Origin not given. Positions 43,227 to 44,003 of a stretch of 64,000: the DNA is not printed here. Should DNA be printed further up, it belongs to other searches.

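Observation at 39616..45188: Extended partner-switching module wired to an FHA sigma-54 activator and a kinase-STAS fusion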

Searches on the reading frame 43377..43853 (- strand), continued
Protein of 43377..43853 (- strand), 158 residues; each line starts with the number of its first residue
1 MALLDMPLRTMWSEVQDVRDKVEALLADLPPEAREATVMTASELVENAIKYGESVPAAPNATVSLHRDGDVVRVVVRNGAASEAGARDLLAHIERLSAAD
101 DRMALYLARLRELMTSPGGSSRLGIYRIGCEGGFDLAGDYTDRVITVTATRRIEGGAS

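Call 33: find_related_loci(query=A1, collection=genome_contigs, flank=10000)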
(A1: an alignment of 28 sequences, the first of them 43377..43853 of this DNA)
Query A1 (158 aa) in genome_contigs; peptide patterns used: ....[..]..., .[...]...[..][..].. (x = any residue, [..] = any of these).
600 stretches matched a pattern (row limit reached: there are more); 4 encode a relative of the query (tblastn E <= 1e-3); 4 distinct loci.
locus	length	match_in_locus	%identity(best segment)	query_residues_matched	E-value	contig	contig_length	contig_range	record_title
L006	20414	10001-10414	32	1-132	6e-13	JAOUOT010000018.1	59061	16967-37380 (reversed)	MAG: Spirochaetia bacterium isolate 8_1_Oct_SF_Bin25 8_1_Oct_SF_Bin25_scaffold_188_c1, whole genome shotgun sequence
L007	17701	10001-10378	32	4-126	2e-7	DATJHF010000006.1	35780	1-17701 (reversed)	MAG TPA_asm: Sphingomicrobium sp. isolate SMAG_U15505 k141_4339349, whole genome shotgun sequence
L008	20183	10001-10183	44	28-85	4e-7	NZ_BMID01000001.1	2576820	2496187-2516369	Blastomonas marina strain CGMCC 1.15297 sequence01, whole genome shotgun sequence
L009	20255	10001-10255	31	8-88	6e-6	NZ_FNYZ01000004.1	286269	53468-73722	Sphingobium sp. AP50, whole genome shotgun sequence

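Call 34: find_encoding_contigs(protein=P0015, flank=8000, max_places=1)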
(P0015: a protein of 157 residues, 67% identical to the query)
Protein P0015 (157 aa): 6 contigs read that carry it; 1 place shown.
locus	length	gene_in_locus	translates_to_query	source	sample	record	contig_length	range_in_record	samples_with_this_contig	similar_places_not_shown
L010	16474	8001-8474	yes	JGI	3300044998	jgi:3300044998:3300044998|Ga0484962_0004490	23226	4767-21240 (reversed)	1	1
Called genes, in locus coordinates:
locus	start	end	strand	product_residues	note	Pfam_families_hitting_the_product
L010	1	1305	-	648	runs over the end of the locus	PF00112:Peptidase_C1, PF08310:LGFP (faint)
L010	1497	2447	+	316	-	-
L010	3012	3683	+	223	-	PF07719:TPR_2 (faint)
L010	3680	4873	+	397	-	PF00034:Cytochrom_C (faint), PF13442:Cytochrome_CBB3 (faint)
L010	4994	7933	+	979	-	PF00069:Pkinase, PF01636:APH (faint), PF07714:PK_Tyr_Ser-Thr, PF00042:Globin, PF00561:Abhydrolase_1 (weak)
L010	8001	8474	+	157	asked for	-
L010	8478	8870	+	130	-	PF13466:STAS_2 (weak)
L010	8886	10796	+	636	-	PF02743:dCache_1, PF07228:SpoIIE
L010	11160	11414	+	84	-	-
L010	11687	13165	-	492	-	PF05943:VipB, PF18945:VipB_2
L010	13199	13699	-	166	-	PF05591:T6SS_VipA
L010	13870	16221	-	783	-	PF06812:ImpA_N, PF16989:T6SS_VasJ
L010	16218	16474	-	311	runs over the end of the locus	PF09867:TagF_N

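Call 35: find_encoding_contigs(protein=P0028, flank=8000, max_places=1)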
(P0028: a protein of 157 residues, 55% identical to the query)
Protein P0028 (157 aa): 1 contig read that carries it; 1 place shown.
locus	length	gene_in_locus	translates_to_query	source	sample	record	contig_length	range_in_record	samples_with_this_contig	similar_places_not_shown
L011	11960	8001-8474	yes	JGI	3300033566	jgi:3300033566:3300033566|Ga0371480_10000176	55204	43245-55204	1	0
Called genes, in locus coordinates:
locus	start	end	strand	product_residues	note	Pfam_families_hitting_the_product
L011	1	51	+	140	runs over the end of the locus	PF08786:DcrB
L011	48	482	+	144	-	PF08786:DcrB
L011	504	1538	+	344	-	PF25799:prePAAR_I, PF05488:PAAR_motif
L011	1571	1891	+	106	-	-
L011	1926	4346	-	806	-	-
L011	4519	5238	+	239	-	-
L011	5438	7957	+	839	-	PF00069:Pkinase, PF07714:PK_Tyr_Ser-Thr, PF00561:Abhydrolase_1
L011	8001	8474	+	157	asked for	-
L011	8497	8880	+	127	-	-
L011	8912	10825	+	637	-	PF02743:dCache_1, PF07228:SpoIIE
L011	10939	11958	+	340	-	?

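Call 36: find_encoding_contigs(protein=P0109, flank=8000, max_places=1)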
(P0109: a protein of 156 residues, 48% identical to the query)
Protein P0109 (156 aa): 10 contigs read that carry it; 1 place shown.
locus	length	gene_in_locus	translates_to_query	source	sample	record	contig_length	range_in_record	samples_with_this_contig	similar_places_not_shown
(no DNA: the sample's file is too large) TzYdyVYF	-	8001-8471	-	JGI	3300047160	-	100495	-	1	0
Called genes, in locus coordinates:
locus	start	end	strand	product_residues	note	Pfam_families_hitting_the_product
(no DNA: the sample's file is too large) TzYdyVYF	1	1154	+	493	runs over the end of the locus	PF08757:CotH, PF11617:Cu-binding_MopE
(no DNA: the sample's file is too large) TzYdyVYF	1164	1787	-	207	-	PF13489:Methyltransf_23 (faint), PF13847:Methyltransf_31, PF08241:Methyltransf_11, PF08242:Methyltransf_12, PF13649:Methyltransf_25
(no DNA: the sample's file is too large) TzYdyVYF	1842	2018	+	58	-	-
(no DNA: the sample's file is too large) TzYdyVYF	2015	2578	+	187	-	PF04343:DUF488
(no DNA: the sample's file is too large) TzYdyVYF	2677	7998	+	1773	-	PF00069:Pkinase, PF07714:PK_Tyr_Ser-Thr, PF13191:AAA_16, PF01590:GAF, PF13185:GAF_2, PF13492:GAF_3, PF07228:SpoIIE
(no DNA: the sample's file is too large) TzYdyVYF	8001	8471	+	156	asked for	-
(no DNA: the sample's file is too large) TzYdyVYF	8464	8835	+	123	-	-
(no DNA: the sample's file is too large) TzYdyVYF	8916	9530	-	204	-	-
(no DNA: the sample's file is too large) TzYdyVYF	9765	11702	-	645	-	PF02985:HEAT (faint), PF03130:HEAT_PBS (faint), PF13513:HEAT_EZ (faint), PF13646:HEAT_2, PF00514:Arm (faint), PF12717:Cnd1 (faint), PF13646:HEAT_2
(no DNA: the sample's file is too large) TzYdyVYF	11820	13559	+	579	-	PF01627:Hpt, PF02518:HATPase_c, PF01584:CheW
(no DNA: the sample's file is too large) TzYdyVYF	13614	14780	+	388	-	PF00672:HAMP (weak), PF00015:MCPsignal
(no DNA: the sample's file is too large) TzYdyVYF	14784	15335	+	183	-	PF01584:CheW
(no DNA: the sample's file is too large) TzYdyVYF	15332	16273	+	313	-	PF03705:CheR_N, PF01739:CheR, PF08241:Methyltransf_11 (faint), PF08242:Methyltransf_12 (faint), PF13649:Methyltransf_25 (faint)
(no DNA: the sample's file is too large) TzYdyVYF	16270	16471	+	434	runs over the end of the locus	PF00072:Response_reg, PF01339:CheB_methylest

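Call 37: find_encoding_contigs(protein=P0113, flank=8000, max_places=1)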
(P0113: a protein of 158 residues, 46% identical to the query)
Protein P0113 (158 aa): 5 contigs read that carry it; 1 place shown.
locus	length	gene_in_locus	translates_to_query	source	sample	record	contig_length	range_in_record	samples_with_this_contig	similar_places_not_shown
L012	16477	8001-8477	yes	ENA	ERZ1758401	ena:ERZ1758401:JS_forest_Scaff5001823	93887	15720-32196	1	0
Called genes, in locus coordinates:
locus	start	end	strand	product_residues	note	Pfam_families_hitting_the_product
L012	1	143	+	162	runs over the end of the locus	PF13581:HATPase_c_2 (weak)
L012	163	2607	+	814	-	PF00532:Peripla_BP_1, PF13407:Peripla_BP_4 (weak), PF13377:Peripla_BP_3, PF07228:SpoIIE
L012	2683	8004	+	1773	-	PF00069:Pkinase, PF07714:PK_Tyr_Ser-Thr, PF13191:AAA_16, PF01590:GAF, PF13185:GAF_2, PF07228:SpoIIE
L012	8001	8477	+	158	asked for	-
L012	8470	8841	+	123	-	-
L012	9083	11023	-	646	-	PF13513:HEAT_EZ (faint), PF00514:Arm (faint), PF02985:HEAT (faint), PF03130:HEAT_PBS (faint), PF13646:HEAT_2, PF12717:Cnd1 (faint), PF13646:HEAT_2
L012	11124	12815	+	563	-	PF01627:Hpt, PF02518:HATPase_c, PF01584:CheW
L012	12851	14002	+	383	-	PF00672:HAMP, PF00015:MCPsignal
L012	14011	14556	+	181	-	PF01584:CheW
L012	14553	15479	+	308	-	PF03705:CheR_N, PF01739:CheR, PF08242:Methyltransf_12 (faint)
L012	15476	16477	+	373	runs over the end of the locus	PF00072:Response_reg, PF01339:CheB_methylest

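Call 53: search_protein_families(library=ncbifam, proteins=[L006:9630-10004:+, L006:10001-10483:+, L006:10503-10856:+, L006:10883-12268:+, L006:12301-13671:+, L003:8001-8468:+, L003:8465-8833:+], max_evalue=0.01)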
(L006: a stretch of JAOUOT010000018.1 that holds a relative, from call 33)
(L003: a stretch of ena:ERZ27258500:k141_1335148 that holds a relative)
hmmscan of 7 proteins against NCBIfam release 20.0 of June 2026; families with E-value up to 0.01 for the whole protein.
L006:9630-10004:+ (124 aa): 3 families
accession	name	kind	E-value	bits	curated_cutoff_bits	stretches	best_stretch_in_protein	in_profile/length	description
NF047705.1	slr1659_superfam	superfamily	6.6e-09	36.1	100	1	16-110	10-103/111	slr1659 superfamily regulator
TIGR02886.1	spore_II_AA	equivalog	2.8e-05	24.1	114.75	1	51-95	35-78/106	anti-sigma F factor antagonist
TIGR00377.1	ant_ant_sig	superfamily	0.0087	15.9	53.45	1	13-87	4-75/108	anti-sigma factor antagonist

L006:10001-10483:+ (160 aa): 5 families
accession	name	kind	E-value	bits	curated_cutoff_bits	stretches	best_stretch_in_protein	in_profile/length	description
NF047703.1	slr1658_superfam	superfamily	4.8e-13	48.9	100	1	30-135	57-156/185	slr1658 superfamily regulator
NF052618.1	slr1658_cyano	equivalog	2.6e-11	43.5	200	1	32-136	63-161/191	slr1658 family protein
TIGR01925.2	spIIAB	equivalog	2.5e-06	27.5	135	1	2-81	1-80/137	anti-sigma F factor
NF003144.0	PRK04069.1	equivalog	0.0011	18.3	145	1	4-84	8-88/161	anti-sigma B factor RsbW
NF041321.1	Alpha-amyl_MalA_Halo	equivalog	0.0087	14.5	875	1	71-144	431-504/666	alpha-amylase MalA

L006:10503-10856:+ (117 aa): 3 families
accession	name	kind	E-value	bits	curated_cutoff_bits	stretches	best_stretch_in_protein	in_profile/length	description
NF047705.1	slr1659_superfam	superfamily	8.2e-05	22.9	100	1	37-102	35-102/111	slr1659 superfamily regulator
TIGR00377.1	ant_ant_sig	superfamily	0.00085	19.2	53.45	1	10-87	3-81/108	anti-sigma factor antagonist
TIGR02886.1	spore_II_AA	equivalog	0.0022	18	114.75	1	47-90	35-80/106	anti-sigma F factor antagonist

L006:10883-12268:+ (461 aa): 2 families
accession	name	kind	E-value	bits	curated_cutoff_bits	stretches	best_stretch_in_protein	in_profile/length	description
NF043040.1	corrin_prot_MT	hypoth_equivalog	0.00087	18.8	180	1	282-403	41-149/216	corrinoid protein-associated methyltransferase CpaM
NF041536.1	ArsM_DUF2284_UU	exception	0.0078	14.6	575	0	276-402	70-181/459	arsenite methyltransferase/DUF2284 domain selenoprotein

L006:12301-13671:+ (456 aa): 4 families
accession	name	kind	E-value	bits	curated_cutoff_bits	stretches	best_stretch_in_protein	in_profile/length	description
NF038263.1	prot_phos_SiaA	equivalog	1.7e-18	66.5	700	1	205-453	401-655/658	biofilm regulation protein phosphatase SiaA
TIGR02865.1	spore_II_E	equivalog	7.8e-07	27.5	490.8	1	240-453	555-761/764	stage II sporulation protein E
NF045505.1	RR_RssB_Pseudo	equivalog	0.0047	16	700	1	206-288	143-226/394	two-component system response regulator RssB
NF053719.1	KdoHdxKdoO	equivalog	0.0088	15.1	300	0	259-310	232-283/289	Kdo hydroxylase KdoO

L003:8001-8468:+ (155 aa): 2 families
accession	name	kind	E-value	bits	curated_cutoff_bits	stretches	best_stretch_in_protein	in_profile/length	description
NF047703.1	slr1658_superfam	superfamily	2.2e-11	43.5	100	1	29-129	57-155/185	slr1658 superfamily regulator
NF052618.1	slr1658_cyano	equivalog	4.2e-09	36.3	200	1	29-129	61-159/191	slr1658 family protein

L003:8465-8833:+ (122 aa): 2 families
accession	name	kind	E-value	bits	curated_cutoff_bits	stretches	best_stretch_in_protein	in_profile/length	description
NF047705.1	slr1659_superfam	superfamily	5.9e-06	26.6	100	1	50-115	41-110/111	slr1659 superfamily regulator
TIGR00377.1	ant_ant_sig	superfamily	0.00014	21.7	53.45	1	55-91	41-80/108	anti-sigma factor antagonist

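Call 54: search_protein_families(library=pfam, proteins=[L006:9630-10004:+, L006:10001-10483:+, L006:10503-10856:+, L006:10883-12268:+, L006:12301-13671:+, L003:8001-8468:+, L003:8465-8833:+], max_evalue=0.01)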
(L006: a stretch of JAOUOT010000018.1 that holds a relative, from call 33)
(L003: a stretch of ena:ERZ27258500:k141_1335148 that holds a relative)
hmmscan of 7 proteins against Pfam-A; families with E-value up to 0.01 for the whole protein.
L006:9630-10004:+ (124 aa): 2 families
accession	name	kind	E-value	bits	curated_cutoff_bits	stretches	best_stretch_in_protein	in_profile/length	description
PF09345.15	SiaC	-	4.3e-06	26.8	24.5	1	16-95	12-90/120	SiaC family regulatory phosphoprotein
PF01740.26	STAS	-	0.0077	16.4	22.6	1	39-87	27-72/106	STAS domain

L006:10001-10483:+ (160 aa): 4 families
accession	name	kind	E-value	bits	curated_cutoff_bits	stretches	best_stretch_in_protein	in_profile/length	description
PF13581.12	HATPase_c_2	-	2.6e-08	34.3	27.4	1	15-132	8-105/127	Histidine kinase-like ATPase domain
PF19788.4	DUF6272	-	3.7e-05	23.9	26.6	1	27-148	3-126/134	Family of unknown function (DUF6272)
PF02518.31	HATPase_c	-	0.00031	21.6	26.4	1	43-131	10-77/111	Histidine kinase-, DNA gyrase B-, and HSP90-like ATPase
PF14501.12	HATPase_c_5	-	0.00067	20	22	1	38-135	5-76/102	GHKL domain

L006:10503-10856:+ (117 aa): 2 families
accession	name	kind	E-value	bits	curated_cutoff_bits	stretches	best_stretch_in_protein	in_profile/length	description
PF09345.15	SiaC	-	4.4e-05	23.6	24.5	1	13-83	9-85/120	SiaC family regulatory phosphoprotein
PF01740.26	STAS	-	0.0069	16.6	22.6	1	12-90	2-81/106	STAS domain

L006:10883-12268:+ (461 aa): 7 families
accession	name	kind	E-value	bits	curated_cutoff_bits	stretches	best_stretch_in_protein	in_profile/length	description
PF13649.12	Methyltransf_25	-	1e-06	29.8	27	1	286-397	1-97/97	Methyltransferase domain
PF08242.18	Methyltransf_12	-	3.3e-06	28.2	30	1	287-398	1-97/98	Methyltransferase domain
PF13847.12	Methyltransf_31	-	0.0003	20.9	27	1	281-405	2-113/145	Methyltransferase domain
PF13489.12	Methyltransf_23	-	0.00063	20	27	1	278-422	18-137/164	Methyltransferase domain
PF12147.14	Methyltransf_20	-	0.0007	19.3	21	1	169-293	25-144/309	Putative methyltransferase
PF01739.24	CheR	-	0.00098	19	27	0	270-404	20-176/195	CheR methyltransferase, SAM binding domain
PF08241.18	Methyltransf_11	-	0.0014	19.6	21.2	1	287-401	1-95/95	Methyltransferase domain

L006:12301-13671:+ (456 aa): 2 families
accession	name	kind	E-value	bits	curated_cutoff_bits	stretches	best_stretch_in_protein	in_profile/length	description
PF07228.17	SpoIIE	-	1.1e-34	120.5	25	1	262-454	1-190/192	Stage II sporulation protein E (SpoIIE)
PF11004.14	Kdo_hydroxy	-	0.0034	17.1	25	1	262-310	222-270/275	3-deoxy-D-manno-oct-2-ulosonic acid (Kdo) hydroxylase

L003:8001-8468:+ (155 aa): 0 families

L003:8465-8833:+ (122 aa): 2 families
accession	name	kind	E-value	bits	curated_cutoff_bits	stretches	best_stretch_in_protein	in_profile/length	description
PF01740.26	STAS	-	0.00047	20.3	22.6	1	53-91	36-77/106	STAS domain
PF13466.11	STAS_2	-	0.0067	17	29.2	1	45-92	16-64/80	STAS domain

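Call 56: search_solved_structures(query=L006:10001-10483:+, max_evalue=10, show_alignments=4)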
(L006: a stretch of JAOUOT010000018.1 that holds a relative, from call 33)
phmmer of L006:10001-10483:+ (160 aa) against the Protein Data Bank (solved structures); distinct sequences matched with E-value up to 10: 1.
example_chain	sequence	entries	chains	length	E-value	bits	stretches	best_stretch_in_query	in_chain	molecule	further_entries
4p55_A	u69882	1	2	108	1.7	11.9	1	101-132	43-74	Viral IRF2-like protein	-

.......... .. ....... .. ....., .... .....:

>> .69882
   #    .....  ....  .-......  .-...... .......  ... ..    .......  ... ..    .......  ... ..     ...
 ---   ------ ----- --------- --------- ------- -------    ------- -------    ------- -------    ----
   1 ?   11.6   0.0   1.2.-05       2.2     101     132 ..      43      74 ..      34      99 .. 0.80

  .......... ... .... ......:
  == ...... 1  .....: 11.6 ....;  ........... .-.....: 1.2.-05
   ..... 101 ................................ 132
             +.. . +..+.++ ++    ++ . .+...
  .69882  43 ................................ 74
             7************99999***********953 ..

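Call 69: search_solved_structures(query=A4, max_evalue=10, show_alignments=0)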
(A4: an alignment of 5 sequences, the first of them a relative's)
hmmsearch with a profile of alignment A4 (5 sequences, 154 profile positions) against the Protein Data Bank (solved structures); distinct sequences matched with E-value up to 10: 91 (the best 60 are shown).
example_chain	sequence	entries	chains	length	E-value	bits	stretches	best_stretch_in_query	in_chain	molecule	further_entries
6mol_A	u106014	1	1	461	1.5e-12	50.8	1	33-61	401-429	Monoextended DARPin R12 (M_R12)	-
5ooy_A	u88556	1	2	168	1.6e-06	31.1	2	33-62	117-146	DARPin VHAH-1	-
5le2_A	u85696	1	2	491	1.2e-05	28.3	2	15-63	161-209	DDD_D12_15_D12_15_D12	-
5mak_A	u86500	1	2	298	2.7e-05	27.2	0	39-64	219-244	R7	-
5ma3_A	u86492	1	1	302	3.6e-05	26.8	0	40-64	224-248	R11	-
5ma9_A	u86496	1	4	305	4.6e-05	26.4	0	39-64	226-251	R11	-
5ma4_A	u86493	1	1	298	6.2e-05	26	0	34-64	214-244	K7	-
6f5e_A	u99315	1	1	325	7.4e-05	25.8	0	34-61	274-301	DD_D12_10_47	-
5ma5_A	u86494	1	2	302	8e-05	25.6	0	34-64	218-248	K11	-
6moe_A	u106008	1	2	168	0.00011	25.1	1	34-62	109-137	E2 DARPin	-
9f22_B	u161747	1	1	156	0.00099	22.1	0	36-61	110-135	DARPin DP1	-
6mok_A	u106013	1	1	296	0.0011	21.9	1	34-61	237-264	Dimeric DARPin ANR7 (A_distance_r7)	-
6ar6_B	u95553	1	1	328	0.0011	21.9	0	41-61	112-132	DLD-4 darpin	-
5lea_A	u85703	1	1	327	0.0027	20.7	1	22-67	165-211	DD_Off7_12_3G124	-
5oov_A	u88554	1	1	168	0.0043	20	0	33-61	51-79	DARPin ETVD-1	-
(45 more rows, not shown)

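Call 70: search_protein_families(library=pfam, proteins=[L006:5629-7059:-, L006:7056-7490:-, L006:7487-8779:-, L006:8807-9280:-, L006:13731-14114:-, L006:14264-15535:-], max_evalue=0.001)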
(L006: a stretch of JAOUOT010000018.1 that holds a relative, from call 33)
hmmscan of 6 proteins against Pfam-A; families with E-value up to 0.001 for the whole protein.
L006:5629-7059:- (476 aa): 1 family
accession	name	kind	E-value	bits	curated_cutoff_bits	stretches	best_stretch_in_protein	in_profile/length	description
PF00474.23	SSF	-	7.6e-57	193.5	22.8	1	31-423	1-406/406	Sodium:solute symporter family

L006:7056-7490:- (144 aa): 2 families
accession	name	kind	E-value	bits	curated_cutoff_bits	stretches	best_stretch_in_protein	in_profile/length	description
PF06339.18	Ectoine_synth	-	7e-60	201.3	27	1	1-128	1-126/127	Ectoine synthase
PF07883.17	Cupin_2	-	1.4e-05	25.1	27.2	1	56-109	18-70/70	Cupin domain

L006:7487-8779:- (430 aa): 1 family
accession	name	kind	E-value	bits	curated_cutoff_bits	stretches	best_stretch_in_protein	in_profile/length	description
PF00202.27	Aminotran_3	-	1.7e-84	284.3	30.5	1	17-408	8-402/403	Aminotransferase class-III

L006:8807-9280:- (157 aa): 2 families
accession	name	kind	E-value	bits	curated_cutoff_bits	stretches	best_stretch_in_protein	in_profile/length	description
PF00583.31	Acetyltransf_1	-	2.3e-10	41.2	20.7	1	7-108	8-111/116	Acetyltransferase (GNAT) family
PF13508.13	Acetyltransf_7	-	0.00082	20.1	27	0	34-100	7-70/84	Acetyltransferase (GNAT) domain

L006:13731-14114:- (127 aa): 0 families

L006:14264-15535:- (423 aa): 2 families
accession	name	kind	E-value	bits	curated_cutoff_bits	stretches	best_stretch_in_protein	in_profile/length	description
PF03783.19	CsgG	-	1.5e-10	41.2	20.8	1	58-133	18-99/210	Curli production assembly/transport component CsgG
PF17680.6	FlgO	-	4.4e-07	30.2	22.6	1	39-164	11-128/130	FlgO protein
